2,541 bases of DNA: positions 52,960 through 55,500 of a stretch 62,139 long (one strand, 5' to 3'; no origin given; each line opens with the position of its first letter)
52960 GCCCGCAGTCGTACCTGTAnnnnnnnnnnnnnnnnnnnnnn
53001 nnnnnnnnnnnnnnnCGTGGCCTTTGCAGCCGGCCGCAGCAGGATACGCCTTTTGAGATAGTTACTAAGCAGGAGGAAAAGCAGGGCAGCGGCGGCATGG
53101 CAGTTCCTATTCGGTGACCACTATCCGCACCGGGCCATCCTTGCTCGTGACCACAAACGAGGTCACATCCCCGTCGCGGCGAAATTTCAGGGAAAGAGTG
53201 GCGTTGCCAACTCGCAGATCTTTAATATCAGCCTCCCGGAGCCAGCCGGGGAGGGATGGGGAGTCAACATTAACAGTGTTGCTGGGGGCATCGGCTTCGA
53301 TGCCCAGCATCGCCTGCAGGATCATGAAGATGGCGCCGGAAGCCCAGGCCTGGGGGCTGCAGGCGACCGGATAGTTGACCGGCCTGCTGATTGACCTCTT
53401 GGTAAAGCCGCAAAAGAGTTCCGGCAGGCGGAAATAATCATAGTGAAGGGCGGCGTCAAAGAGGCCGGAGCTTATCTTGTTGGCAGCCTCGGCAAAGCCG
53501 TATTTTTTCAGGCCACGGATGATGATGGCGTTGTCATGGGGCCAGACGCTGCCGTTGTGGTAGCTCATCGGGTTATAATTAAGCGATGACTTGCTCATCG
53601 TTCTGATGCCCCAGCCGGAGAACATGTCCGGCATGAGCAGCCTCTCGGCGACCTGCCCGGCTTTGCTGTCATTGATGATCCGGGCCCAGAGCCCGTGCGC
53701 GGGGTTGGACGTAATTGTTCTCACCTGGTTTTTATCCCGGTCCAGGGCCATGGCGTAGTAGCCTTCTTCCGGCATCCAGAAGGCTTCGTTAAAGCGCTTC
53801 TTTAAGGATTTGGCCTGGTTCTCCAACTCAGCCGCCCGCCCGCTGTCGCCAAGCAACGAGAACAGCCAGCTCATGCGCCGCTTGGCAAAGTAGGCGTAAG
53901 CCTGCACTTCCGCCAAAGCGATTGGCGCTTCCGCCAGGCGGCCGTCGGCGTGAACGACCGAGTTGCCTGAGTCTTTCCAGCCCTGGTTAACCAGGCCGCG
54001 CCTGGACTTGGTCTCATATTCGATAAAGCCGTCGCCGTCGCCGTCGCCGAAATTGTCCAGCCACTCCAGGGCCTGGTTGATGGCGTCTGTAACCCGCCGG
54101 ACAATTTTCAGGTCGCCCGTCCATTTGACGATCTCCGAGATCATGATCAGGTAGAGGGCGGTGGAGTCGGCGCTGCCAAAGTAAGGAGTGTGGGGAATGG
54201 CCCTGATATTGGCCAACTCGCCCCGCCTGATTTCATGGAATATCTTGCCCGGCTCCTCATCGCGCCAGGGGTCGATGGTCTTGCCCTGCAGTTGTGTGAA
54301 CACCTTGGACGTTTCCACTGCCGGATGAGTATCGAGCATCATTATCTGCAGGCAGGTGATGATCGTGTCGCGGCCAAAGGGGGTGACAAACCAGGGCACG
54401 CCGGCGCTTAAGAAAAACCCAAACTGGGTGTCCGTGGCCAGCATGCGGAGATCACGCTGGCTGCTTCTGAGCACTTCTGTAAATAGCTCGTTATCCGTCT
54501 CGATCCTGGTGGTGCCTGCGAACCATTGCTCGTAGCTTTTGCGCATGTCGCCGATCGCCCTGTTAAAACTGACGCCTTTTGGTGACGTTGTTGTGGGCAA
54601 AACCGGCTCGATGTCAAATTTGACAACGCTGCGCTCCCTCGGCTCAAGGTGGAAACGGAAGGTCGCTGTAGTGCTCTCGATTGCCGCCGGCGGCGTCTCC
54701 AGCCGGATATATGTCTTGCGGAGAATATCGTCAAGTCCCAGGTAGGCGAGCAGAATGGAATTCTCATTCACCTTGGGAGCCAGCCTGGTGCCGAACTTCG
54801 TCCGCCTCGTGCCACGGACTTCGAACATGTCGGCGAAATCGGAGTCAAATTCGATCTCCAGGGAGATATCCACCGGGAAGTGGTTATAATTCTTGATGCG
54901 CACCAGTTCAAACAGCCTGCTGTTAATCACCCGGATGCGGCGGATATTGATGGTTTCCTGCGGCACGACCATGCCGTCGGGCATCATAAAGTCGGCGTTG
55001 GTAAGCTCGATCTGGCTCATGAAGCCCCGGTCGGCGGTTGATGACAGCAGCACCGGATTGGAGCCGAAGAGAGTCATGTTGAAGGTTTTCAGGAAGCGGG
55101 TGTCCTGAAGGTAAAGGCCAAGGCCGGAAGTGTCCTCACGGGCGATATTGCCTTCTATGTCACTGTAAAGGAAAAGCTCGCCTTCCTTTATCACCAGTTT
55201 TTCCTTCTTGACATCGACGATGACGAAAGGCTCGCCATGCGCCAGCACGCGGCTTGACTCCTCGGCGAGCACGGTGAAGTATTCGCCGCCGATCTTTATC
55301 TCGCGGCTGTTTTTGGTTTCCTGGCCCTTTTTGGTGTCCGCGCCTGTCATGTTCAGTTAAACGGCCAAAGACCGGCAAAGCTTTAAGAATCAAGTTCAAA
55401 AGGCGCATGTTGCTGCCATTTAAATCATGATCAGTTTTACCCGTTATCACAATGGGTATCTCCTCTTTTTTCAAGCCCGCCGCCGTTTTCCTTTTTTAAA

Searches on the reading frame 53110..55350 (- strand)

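Call 30: search_protein_families(library=ncbifam, proteins=[window:53110-55350:-], max_evalue=0.00001)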
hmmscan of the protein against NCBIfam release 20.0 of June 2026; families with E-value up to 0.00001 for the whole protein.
window:53110-55350:- (747 aa): 2 families
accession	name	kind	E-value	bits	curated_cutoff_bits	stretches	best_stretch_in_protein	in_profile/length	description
TIGR01561.1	gde_arch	hypoth_equivalog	3.9e-09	35.9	364.15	1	374-605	321-559/569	putative glycogen debranching enzyme, archaeal type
NF007525.0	PRK10137.1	equivalog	3.1e-06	25.7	625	1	481-634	580-746/790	alpha-glucosidase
